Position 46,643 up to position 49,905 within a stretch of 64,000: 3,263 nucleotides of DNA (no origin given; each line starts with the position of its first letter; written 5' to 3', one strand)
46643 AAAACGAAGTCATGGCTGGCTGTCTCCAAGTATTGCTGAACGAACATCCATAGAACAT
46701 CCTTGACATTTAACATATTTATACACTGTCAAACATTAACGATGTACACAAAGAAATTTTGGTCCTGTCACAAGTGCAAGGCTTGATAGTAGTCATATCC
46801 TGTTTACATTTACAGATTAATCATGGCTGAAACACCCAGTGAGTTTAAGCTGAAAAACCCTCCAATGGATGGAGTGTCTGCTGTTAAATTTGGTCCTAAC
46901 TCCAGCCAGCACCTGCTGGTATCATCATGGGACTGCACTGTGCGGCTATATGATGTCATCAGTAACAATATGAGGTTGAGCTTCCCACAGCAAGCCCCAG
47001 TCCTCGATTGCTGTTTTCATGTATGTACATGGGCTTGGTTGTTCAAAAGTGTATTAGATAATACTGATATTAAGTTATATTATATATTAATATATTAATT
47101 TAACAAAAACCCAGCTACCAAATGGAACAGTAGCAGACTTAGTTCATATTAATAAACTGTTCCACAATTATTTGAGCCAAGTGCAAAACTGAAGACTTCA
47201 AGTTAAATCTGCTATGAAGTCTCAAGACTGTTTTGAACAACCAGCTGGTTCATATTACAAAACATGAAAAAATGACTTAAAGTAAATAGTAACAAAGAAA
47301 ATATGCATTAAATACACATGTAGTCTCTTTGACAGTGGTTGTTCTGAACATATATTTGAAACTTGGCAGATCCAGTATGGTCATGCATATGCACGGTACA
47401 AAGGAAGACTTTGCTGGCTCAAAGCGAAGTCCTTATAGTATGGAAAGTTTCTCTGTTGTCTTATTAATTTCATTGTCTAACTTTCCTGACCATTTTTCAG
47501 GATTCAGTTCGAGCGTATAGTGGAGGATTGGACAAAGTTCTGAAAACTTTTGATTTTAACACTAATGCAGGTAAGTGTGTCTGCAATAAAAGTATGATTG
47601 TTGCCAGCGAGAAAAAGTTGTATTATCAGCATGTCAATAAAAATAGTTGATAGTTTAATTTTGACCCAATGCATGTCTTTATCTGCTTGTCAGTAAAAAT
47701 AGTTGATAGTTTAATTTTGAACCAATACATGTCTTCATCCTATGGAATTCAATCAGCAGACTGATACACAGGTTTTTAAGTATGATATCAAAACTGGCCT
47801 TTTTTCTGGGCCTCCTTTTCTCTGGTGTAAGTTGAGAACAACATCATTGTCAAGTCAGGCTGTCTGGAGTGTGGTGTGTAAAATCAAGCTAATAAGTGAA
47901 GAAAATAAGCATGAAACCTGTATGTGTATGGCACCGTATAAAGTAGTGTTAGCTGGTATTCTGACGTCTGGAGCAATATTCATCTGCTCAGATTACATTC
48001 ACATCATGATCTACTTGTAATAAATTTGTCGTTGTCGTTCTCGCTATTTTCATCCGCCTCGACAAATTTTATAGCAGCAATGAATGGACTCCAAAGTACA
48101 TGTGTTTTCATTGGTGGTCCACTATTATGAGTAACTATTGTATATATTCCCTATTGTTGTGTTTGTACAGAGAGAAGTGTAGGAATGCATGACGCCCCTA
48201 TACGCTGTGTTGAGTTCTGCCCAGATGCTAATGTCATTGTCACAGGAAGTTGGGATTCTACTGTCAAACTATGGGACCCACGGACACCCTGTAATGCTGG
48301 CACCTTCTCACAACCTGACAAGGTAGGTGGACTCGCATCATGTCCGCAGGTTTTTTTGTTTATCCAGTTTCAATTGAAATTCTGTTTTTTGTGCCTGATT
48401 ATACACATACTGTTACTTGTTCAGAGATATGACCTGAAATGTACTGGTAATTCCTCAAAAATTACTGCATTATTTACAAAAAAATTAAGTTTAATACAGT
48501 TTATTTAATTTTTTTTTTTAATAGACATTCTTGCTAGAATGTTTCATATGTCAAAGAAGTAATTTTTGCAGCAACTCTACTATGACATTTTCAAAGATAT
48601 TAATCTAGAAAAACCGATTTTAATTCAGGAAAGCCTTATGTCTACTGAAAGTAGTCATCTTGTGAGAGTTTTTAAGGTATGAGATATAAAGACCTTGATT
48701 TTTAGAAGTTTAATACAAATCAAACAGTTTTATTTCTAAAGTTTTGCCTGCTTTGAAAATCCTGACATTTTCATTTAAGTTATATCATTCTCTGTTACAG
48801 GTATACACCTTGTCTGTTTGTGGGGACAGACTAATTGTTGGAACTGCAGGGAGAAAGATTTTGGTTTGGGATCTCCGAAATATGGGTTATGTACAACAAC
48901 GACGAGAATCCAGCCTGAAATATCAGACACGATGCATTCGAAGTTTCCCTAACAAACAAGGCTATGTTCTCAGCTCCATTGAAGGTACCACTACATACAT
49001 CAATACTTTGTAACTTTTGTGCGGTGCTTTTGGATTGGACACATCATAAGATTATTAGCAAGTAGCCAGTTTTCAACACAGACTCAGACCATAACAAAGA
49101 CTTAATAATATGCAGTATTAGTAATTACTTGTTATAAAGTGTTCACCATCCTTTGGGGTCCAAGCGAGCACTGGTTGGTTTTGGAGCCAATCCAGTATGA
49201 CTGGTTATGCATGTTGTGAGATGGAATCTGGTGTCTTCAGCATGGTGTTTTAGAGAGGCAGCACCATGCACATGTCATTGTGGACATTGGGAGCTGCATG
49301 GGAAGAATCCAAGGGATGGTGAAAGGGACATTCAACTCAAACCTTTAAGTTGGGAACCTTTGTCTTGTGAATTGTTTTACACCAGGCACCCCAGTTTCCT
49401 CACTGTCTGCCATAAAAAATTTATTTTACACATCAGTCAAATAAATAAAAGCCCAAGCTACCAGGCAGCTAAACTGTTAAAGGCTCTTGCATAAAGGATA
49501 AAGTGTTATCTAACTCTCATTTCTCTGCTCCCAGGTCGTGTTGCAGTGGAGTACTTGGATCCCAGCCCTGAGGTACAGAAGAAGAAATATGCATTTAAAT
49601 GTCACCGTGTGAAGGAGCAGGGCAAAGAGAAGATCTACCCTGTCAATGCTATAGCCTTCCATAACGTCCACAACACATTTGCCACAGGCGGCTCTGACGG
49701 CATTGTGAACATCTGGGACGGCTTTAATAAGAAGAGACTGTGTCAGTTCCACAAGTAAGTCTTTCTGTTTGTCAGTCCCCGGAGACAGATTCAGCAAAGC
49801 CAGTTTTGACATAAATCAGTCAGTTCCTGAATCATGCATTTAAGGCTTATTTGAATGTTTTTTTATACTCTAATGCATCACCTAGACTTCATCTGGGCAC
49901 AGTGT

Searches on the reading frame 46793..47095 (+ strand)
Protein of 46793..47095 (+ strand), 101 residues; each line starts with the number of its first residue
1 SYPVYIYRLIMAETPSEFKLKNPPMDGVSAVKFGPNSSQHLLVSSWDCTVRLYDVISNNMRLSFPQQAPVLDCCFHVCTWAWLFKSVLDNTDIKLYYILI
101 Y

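Call 52: search_protein_families(library=pfam, proteins=[window:46793-47095:+])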
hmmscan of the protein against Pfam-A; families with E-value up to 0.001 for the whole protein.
window:46793-47095:+ (101 aa): 2 families
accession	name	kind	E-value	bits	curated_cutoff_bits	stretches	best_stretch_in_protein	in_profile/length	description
PF00400.38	WD40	-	3.3e-05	24.7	27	1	26-54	12-39/39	WD domain, G-beta repeat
PF25174.1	Beta-prop_THOC3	-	0.00066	19.2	305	1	25-76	46-97/272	THOC3 beta-propeller domain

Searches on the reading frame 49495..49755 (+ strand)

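Call 52: search_protein_families(library=pfam, proteins=[window:49495-49755:+])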
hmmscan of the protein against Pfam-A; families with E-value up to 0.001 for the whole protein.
window:49495-49755:+ (87 aa): 3 families
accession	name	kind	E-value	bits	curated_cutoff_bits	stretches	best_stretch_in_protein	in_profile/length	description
PF00400.38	WD40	-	7.4e-06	26.7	27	1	49-75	13-39/39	WD domain, G-beta repeat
PF23869.1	Beta-prop_WDR75_1st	-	0.00022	21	45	1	28-81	166-217/292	WD repeat-containing protein 75 first beta-propeller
PF25174.1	Beta-prop_THOC3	-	0.00036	20.1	305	1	49-75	173-199/272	THOC3 beta-propeller domain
